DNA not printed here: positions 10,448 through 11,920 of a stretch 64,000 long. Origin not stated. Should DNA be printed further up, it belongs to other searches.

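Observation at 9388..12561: EcoRI-family adenine methyltransferase coupled to a DUF262(ParB-like)/His-Me nuclease, plus a transmembrane protein and a WYL-like gene, inserted right after secA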

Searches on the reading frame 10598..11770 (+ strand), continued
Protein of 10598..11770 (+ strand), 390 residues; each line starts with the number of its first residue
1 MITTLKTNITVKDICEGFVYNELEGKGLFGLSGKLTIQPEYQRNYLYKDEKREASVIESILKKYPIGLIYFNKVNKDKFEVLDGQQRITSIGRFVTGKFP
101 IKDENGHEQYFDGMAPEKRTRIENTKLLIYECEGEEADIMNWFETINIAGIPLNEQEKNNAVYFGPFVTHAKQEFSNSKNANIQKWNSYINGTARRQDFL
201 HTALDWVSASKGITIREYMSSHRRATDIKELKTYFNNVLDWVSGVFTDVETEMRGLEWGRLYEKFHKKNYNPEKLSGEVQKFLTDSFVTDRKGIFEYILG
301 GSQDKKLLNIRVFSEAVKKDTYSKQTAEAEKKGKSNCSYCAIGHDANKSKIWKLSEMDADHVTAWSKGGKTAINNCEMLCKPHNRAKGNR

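Call 13: get_annotated_region(hit=H3, flank=4000)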
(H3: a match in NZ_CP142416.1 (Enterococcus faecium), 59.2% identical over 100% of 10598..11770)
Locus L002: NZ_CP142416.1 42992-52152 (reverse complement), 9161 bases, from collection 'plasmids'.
description: Enterococcus faecium strain BN83 plasmid pBN83-1, complete sequence
organism: Enterococcus faecium (NCBI taxid 1352)
taxonomy: Bacteria; Bacillota; Bacilli; Lactobacillales; Enterococcaceae; Enterococcus; Enterococcus faecium
host: -; source: Bovine,milk sample; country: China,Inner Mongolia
typing (MOB-suite, as given by PLSDB): non-mobilizable; replicon rep_cluster_1118,rep_cluster_893
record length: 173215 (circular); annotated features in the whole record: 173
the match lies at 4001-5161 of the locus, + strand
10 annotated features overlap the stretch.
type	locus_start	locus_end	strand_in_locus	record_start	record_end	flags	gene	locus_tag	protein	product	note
CDS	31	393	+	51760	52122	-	-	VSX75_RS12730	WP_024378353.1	EFR1 family ferrodoxin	-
CDS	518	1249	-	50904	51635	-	erm(A)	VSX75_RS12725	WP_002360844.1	23S rRNA (adenine(2058)-N(6))-methyltransferase Erm(A)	-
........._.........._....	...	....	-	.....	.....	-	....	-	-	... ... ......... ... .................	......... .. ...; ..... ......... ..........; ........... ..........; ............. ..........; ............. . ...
CDS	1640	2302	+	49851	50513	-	-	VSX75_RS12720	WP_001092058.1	class I SAM-dependent methyltransferase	GO:0032259 - methylation [Evidence IEA]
CDS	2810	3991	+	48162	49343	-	-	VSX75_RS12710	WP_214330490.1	adenine-specific methyltransferase EcoRI family protein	-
CDS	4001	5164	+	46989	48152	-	-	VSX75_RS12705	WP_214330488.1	DUF262 domain-containing protein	-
CDS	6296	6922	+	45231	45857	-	-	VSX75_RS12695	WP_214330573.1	hypothetical protein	-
CDS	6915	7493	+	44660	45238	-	-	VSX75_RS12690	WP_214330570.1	hypothetical protein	-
CDS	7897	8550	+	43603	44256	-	-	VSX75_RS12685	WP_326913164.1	type ISP restriction/modification enzyme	-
CDS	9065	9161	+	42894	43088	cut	-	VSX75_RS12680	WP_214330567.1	hypothetical protein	-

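Call 14: get_annotated_region(hit=H22, flank=4000)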
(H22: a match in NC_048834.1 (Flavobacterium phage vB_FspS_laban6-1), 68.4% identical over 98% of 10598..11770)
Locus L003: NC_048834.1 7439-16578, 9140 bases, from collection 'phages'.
description: Flavobacterium phage vB_FspS_laban6-1, complete genome.
organism: Flavobacterium phage vB_FspS_laban6-1 (NCBI taxid 2686250)
taxonomy: Viruses; Duplodnaviria; Heunggongvirae; Uroviricota; Caudoviricetes; Duneviridae; Labanvirus; Labanvirus laban
host: Flavobacterium sp. LMO6; source: -; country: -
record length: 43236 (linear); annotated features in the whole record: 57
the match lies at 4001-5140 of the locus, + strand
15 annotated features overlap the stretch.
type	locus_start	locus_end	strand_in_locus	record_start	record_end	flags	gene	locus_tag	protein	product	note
CDS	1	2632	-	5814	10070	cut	-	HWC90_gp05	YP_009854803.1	tail length tape measure protein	annotation based on sequence similarity to NCBI OJX55566.1 and Pfam PF10145.8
CDS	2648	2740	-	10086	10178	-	-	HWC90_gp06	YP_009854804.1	hypothetical protein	-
CDS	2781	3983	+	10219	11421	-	-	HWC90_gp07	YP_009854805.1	DNA methyltransferase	annotation based on sequence similarity to NCBI WP_139205276.1 and Pfam PF13651.5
CDS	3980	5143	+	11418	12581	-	-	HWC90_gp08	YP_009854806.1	DUF262 domain-containing protein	annotation based on sequence similarity to NCBI WP_134338253.1 and Pfam PF03235.13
CDS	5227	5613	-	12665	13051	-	-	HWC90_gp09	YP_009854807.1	hypothetical protein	annotation based on sequence similarity to NCBI OYX86819.1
CDS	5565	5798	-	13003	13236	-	-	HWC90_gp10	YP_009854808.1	hypothetical protein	-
CDS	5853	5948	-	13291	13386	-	-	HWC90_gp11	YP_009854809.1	hypothetical protein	-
CDS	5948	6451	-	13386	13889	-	-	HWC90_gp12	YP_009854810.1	DUF4468 domain-containing protein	annotation based on sequence similarity to NCBI PIV94313.1 and Pfam PF14730.5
CDS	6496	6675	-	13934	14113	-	-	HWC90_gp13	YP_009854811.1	hypothetical protein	annotation based on sequence similarity to NCBI WP_094166438.1 and Pfam PF13446.5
CDS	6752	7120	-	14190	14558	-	-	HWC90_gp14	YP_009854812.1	hypothetical protein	annotation based on sequence similarity to NCBI WP_093024724.1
CDS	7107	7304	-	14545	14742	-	-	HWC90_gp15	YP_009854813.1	hypothetical protein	annotation based on sequence similarity to NCBI OYX86815.1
CDS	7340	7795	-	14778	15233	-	-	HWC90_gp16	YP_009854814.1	hypothetical protein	annotation based on sequence similarity to NCBI WP_026730214.1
CDS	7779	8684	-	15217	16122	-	-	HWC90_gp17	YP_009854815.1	hypothetical protein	annotation based on sequence similarity to NCBI OYX86813.1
CDS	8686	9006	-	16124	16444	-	-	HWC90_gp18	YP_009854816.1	hypothetical protein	annotation based on sequence similarity to NCBI WP_093024720.1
CDS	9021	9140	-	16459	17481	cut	-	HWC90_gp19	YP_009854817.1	hypothetical protein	annotation based on sequence similarity to NCBI WP_026730211.1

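Call 25: find_encoding_contigs(protein=P0001, flank=10000, max_places=4)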
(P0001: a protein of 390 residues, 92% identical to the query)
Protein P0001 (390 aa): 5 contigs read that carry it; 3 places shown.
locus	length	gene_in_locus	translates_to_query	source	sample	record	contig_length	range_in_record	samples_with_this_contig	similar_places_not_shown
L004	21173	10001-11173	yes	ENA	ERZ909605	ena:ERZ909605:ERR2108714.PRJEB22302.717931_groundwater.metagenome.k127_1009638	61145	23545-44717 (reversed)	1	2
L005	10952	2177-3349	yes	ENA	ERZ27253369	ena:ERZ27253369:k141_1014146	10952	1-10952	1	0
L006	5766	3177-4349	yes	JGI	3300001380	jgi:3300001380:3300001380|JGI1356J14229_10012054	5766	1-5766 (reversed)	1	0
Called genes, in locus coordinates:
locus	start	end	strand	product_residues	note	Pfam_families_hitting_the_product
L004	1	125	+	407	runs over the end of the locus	PF04865:Baseplate_J (weak)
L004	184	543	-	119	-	-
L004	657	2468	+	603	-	PF07973:tRNA_SAD, PF00587:tRNA-synt_2b, PF03129:HGTP_anticodon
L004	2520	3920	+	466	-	PF00919:UPF0004, PF04055:Radical_SAM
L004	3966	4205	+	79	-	-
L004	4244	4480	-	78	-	-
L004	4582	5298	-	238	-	-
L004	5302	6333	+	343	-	PF01745:IPT (weak), PF01715:IPPT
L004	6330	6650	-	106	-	PF18893:DUF5652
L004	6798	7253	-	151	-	-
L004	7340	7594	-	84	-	PF01022:HTH_5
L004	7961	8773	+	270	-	-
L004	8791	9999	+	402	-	PF13651:EcoRI_methylase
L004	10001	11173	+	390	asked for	PF03235:GmrSD_N, PF01844:HNH (weak)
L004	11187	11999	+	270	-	PF18928:DUF5677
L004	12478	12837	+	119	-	PF02604:PhdYeFM_antitox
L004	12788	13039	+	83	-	PF05016:ParE_toxin, PF15781:ParE-like_toxin (faint)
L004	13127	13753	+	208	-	PF06941:NT5C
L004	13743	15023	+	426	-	PF00270:DEAD, PF04851:ResIII (weak), PF00271:Helicase_C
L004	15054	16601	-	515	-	PF04932:Wzy_C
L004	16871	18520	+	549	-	PF25917:BSH_RND (weak), PF25954:Beta-barrel_RND_2 (weak), PF25990:Beta-barrel_YknX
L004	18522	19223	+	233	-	PF02463:SMC_N (faint), PF00005:ABC_tran, PF13304:AAA_21 (faint)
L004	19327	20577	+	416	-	PF12704:MacB_PCD, PF02687:FtsX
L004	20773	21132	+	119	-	-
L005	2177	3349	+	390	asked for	PF03235:GmrSD_N, PF01844:HNH (weak)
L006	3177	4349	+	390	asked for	PF03235:GmrSD_N, PF01844:HNH (weak)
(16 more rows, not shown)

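Call 26: find_related_loci(query=window:10598-11770:+, collection=genome_contigs, flank=6000)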
Query window:10598-11770:+ (390 aa) in genome_contigs; peptide patterns used: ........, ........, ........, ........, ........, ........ (x = any residue, [..] = any of these).
89 stretches matched a pattern; 26 encode a relative of the query (tblastn E <= 1e-3); 26 distinct loci.
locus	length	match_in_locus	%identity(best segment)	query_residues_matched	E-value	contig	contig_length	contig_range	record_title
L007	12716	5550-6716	71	1-390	0e+0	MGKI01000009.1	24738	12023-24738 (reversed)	MAG: Candidatus Yanofskybacteria bacterium RIFCSPLOWO2_01_FULL_42_49 rifcsplowo2_01_scaffold_3966, whole genome shotgun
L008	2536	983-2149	71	1-390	0e+0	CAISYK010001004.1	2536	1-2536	MAG: uncultured Bacteroidetes bacterium isolate Kiruna_bin-08168 genome assembly, contig: bin-08168:1004/1288, whole gen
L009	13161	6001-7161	69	1-390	0e+0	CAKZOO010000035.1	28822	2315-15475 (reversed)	MAG TPA_asm: uncultured Flavobacteriaceae bacterium isolate ERR2094171_bin.138_CONCOCT_v1.1_MAG genome assembly, contig:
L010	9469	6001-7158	71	1-390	0e+0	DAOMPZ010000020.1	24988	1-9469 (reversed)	MAG TPA_asm: Crocinitomicaceae bacterium isolate AMR_MDS_5847 NODE_861_length_24988_cov_3.250110, whole genome shotgun s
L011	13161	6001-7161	69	1-390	0e+0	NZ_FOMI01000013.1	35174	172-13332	Algibacter pectinivorans strain DSM 25730, whole genome shotgun sequence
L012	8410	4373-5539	71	1-390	0e+0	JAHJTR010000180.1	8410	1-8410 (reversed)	MAG: Patescibacteria group bacterium isolate OS_PC_MetaG.mb.61 OS_PC_MetaG.mb.61_k141_502326, whole genome shotgun seque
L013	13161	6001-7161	67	1-390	0e+0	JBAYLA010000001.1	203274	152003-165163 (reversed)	MAG: Candidatus Paceibacterota bacterium isolate SO_2016_GW1_92 scaffold00129_OW334_2016, whole genome shotgun sequence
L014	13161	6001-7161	69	1-390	0e+0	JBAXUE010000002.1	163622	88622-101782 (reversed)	MAG: bacterium isolate ELA653 MAG653_2, whole genome shotgun sequence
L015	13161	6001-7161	67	1-390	0e+0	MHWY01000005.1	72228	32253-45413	MAG: Candidatus Zambryskibacteria bacterium RIFOXYD1_FULL_40_13 rifoxyd1_full_scaffold_269, whole genome shotgun sequenc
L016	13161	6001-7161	67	1-390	0e+0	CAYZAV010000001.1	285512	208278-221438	MAG TPA_asm: uncultured Candidatus Saccharibacteria bacterium isolate ERP113451_co3_22 genome assembly, contig: NODE_2_l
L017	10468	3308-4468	69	1-390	0e+0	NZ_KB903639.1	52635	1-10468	Cytophaga aurantiaca DSM 3654 A3EEDRAFT_scaffold_26.27, whole genome shotgun sequence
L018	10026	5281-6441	68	1-390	0e+0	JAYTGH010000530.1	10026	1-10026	MAG: Flavobacterium sp. isolate GFS_2297 GFS_2297_529, whole genome shotgun sequence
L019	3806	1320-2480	68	1-390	0e+0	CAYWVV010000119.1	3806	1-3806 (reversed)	MAG TPA_asm: uncultured Flavobacterium sp. isolate SRP150892_co2_182 genome assembly, contig: NODE_44206_length_3806_cov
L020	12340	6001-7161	67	1-390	0e+0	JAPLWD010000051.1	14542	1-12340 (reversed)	MAG: Candidatus Gribaldobacteria bacterium isolate LacPavin_0419_WC90_MAG_37_6 LacPavin_0419_WC90_scaffold_810504, whole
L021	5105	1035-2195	69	1-390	0e+0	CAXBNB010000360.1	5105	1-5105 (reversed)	MAG TPA_asm: uncultured Reichenbachiellaceae bacterium isolate ERR2762135_concoct_116 genome assembly, contig: ERZ342183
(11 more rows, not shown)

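Call 38: find_encoding_contigs(protein=window:10598-11770:+, flank=10000, max_places=5)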
Protein window:10598-11770:+ (390 aa): no gene with exactly this product is on record in the collection.

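Call 53: search_protein_families(library=phrogs, proteins=[window:10598-11770:+], max_evalue=0.01)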
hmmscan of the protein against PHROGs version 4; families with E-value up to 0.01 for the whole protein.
window:10598-11770:+ (390 aa): 12 families
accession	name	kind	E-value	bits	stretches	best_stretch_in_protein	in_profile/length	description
phrog_2598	-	unknown function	7.5e-25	88.8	1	33-251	44-276/352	-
phrog_1583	-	unknown function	1.1e-23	84.7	1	32-261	32-256/417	-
phrog_2214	-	DNA, RNA and nucleotide metabolism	1.7e-06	28.5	1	317-389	175-238/429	HNH endonuclease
phrog_1035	-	DNA, RNA and nucleotide metabolism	5.2e-06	27.5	1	316-390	140-213/271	endonuclease VII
phrog_8660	-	DNA, RNA and nucleotide metabolism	7.5e-06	27.2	1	312-390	102-179/196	HNH endonuclease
phrog_26759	-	unknown function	2.6e-05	23.7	1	32-103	20-92/593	-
phrog_2118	-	DNA, RNA and nucleotide metabolism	0.00015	22.4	1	323-390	165-224/301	HNH endonuclease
phrog_338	-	DNA, RNA and nucleotide metabolism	0.00065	20.2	1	355-390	227-262/340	HNH endonuclease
phrog_6050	-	DNA, RNA and nucleotide metabolism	0.00076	19.4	1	327-390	304-360/402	HNH endonuclease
phrog_589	-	DNA, RNA and nucleotide metabolism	0.0013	19.6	1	354-390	104-141/179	HNH endonuclease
phrog_1271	-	DNA, RNA and nucleotide metabolism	0.002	18.6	1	323-389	253-317/361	HNH endonuclease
phrog_7785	-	DNA, RNA and nucleotide metabolism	0.0073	17.3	0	357-389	81-113/147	HNH endonuclease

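Call 59: list_cluster_members(proteins=[P0121, window:10598-11770:+, window:9388-10596:+, window:11806-12177:+, window:6730-9378:+])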
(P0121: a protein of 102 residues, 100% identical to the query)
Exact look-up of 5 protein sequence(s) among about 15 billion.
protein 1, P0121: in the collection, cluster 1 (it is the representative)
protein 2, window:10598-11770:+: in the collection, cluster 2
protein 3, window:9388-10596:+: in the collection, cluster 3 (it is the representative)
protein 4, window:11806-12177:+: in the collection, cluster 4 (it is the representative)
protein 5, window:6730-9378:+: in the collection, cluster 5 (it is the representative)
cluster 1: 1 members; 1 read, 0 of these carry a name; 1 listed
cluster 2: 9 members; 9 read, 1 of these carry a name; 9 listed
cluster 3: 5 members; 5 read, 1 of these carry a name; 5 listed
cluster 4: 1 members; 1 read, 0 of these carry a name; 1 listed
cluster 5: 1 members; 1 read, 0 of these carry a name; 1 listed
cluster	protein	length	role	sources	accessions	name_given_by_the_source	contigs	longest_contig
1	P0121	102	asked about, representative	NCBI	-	-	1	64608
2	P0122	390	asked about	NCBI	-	-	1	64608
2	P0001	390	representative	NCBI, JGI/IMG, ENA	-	-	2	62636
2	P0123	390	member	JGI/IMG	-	5-methylcytosine-specific restriction endonuclease McrA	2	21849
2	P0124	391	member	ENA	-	-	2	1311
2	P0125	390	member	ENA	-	-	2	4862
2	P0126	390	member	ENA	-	-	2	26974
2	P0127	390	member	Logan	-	-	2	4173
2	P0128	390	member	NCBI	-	-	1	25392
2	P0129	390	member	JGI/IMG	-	-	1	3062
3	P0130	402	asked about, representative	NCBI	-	-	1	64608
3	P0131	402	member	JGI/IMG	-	hypothetical protein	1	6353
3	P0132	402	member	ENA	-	-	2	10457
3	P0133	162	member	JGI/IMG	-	-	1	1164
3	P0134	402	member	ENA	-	-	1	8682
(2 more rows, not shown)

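Call 64: predict_structure(alignment_id=A2)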
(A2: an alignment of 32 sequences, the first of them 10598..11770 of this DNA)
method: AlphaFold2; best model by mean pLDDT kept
length: 390 residues; sequences in the alignment: 32
mean_pLDDT: 69.5   pTM: 0.59
mean pLDDT of the five models: 69.5, 68.6, 68.3, 59.9, 57.2
residues with pLDDT >= 90: 10; 70-90: 204; 50-70: 136; < 50: 40
segments of 3 or more residues with pLDDT < 50: 30-35, 44-48, 310-312, 360-377, 388-390
pLDDT, mean of each block of 10 residues (from residue 1): 79 70 53 48 47 67 60 69 65 78 78 85 79 78 64 62 71 71 73 69 88 85 85 90 80 76 85 82 68 74 59 59 75 75 67 66 37 44 49
secondary structure, 60 per line:
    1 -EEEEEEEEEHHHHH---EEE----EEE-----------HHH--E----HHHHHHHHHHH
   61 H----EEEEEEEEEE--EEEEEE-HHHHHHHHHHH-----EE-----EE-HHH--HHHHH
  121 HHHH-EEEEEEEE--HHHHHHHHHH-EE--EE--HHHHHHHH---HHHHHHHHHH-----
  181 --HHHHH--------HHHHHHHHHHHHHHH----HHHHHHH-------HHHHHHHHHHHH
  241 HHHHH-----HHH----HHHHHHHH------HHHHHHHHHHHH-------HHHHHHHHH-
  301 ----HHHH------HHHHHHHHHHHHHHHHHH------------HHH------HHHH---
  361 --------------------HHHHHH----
elements in order: E2-10 H11-15 E19-21 E26-28 H50-61 E66-75 E78-83 H85-95 H116-124 E126-133 H136-145 H155-162 H166-175 H183-187 H196-210 H215-221 H229-245 H258-265 H272-283 H291-299 H305-308 H315-332 H354-357 H381-386

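Call 68: fold_search(model_id=the predicted structure, library=pdb)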
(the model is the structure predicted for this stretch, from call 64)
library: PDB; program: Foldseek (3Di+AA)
matches with E <= 10: 104; with E <= 0.001: 0
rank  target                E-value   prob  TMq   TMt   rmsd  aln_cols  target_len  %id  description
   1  7p9k_A                1.9e-02  0.69  0.24  0.17  17.0       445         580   11  BrxU, GmrSD-family Type IV restriction enzyme (released 2021-12-08)
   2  7bnr_A                2.6e-02  0.66  0.17  0.29  15.0       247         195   12  Crystal structure of a ParB Q52A mutant from Myxococcus xanthus bound to CTPyS (released 2021-09-08)
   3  7bnr_B                3.5e-02  0.57  0.17  0.29  14.5       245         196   14  Crystal structure of a ParB Q52A mutant from Myxococcus xanthus bound to CTPyS (released 2021-09-08)
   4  7p9m_A                3.7e-02  0.51  0.20  0.15  16.8       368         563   14  BrxU, GmrSD-family Type IV restriction enzyme (released 2021-12-08)
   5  7nfu_A                3.9e-02  0.47  0.18  0.28  13.7       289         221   13  Crystal structure of C-terminally truncated Geobacillus thermoleovorans nucleoid occlusion protein Noc (released 2021-02-17)
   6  7ol9_B                8.8e-02  0.30  0.16  0.28  13.3       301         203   11  Crystal structure of C-terminally truncated Bacillus subtilis nucleoid occlusion protein (Noc) complexed to the Noc-bi (released 2022-03-09)
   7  7p9m_B                1.4e-01  0.20  0.19  0.15  18.0       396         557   13  BrxU, GmrSD-family Type IV restriction enzyme (released 2021-12-08)
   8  7nfu_B                1.6e-01  0.30  0.19  0.30  12.8       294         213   12  Crystal structure of C-terminally truncated Geobacillus thermoleovorans nucleoid occlusion protein Noc (released 2021-02-17)
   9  7ng0                  1.6e-01  0.16  0.14  0.24  14.4       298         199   12  Crystal structure of N- and C-terminally truncated Geobacillus thermoleovorans nucleoid occlusion protein Noc (released 2021-02-17)
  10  7bm8_A                1.8e-01  0.28  0.17  0.31  14.5       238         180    9  Crystal structure of the C-terminally truncated chromosome-partitioning protein ParB from Caulobacter crescentus compl (released 2021-04-28)
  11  6ryk_B                2.2e-01  0.60  0.17  0.39  11.3       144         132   14  Crystal structure of the ParB-like protein PadC (released 2020-01-22)
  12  6ryk_A                2.4e-01  0.44  0.17  0.40  12.4       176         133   15  Crystal structure of the ParB-like protein PadC (released 2020-01-22)
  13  6jiv_A                3.9e-01  0.15  0.21  0.15  18.8       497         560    9  SspE crystal structure (released 2020-03-25)
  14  1vz0_F                4.6e-01  0.14  0.16  0.28  14.9       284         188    9  Chromosome segregation protein Spo0J from Thermus thermophilus (released 2004-07-19)
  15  2hwj_A                4.9e-01  0.10  0.13  0.20  13.5       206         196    8  Crystal structure of protein Atu1540 from Agrobacterium tumefaciens (released 2006-08-29)
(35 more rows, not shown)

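Call 106: search_protein_families(library=pfam, proteins=[L020:4635-5999:+, L004:7961-8773:+, L004:11187-11999:+], max_evalue=0.01)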
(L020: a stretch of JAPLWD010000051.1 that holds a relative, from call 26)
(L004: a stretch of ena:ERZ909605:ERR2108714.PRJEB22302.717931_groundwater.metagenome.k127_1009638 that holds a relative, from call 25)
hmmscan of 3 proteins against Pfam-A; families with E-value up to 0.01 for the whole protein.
L020:4635-5999:+ (454 aa): 1 family
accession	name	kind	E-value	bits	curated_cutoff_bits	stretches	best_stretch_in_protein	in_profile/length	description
PF09903.14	DUF2130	-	3.2e-72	243.3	26.7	1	182-437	5-255/255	Uncharacterized protein conserved in bacteria (DUF2130)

L004:7961-8773:+ (270 aa): 3 families
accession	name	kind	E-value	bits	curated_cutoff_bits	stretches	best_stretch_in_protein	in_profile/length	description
PF10137.14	CAP12-PCTIR_TIR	-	0.00014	22.3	24.7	1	132-218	1-86/119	CAP12/Pycsar effector protein, TIR domain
PF13676.11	TIR_2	-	0.002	19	28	1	138-250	4-110/122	TIR domain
PF05014.21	Nuc_deoxyrib_tr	-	0.0058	17.2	28.8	0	139-233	9-101/117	Nucleoside 2-deoxyribosyltransferase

L004:11187-11999:+ (270 aa): 1 family
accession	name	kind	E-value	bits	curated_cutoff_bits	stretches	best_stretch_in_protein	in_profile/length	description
PF18928.5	DUF5677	-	5.2e-15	56.4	27.1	1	37-210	2-163/166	Family of unknown function (DUF5677)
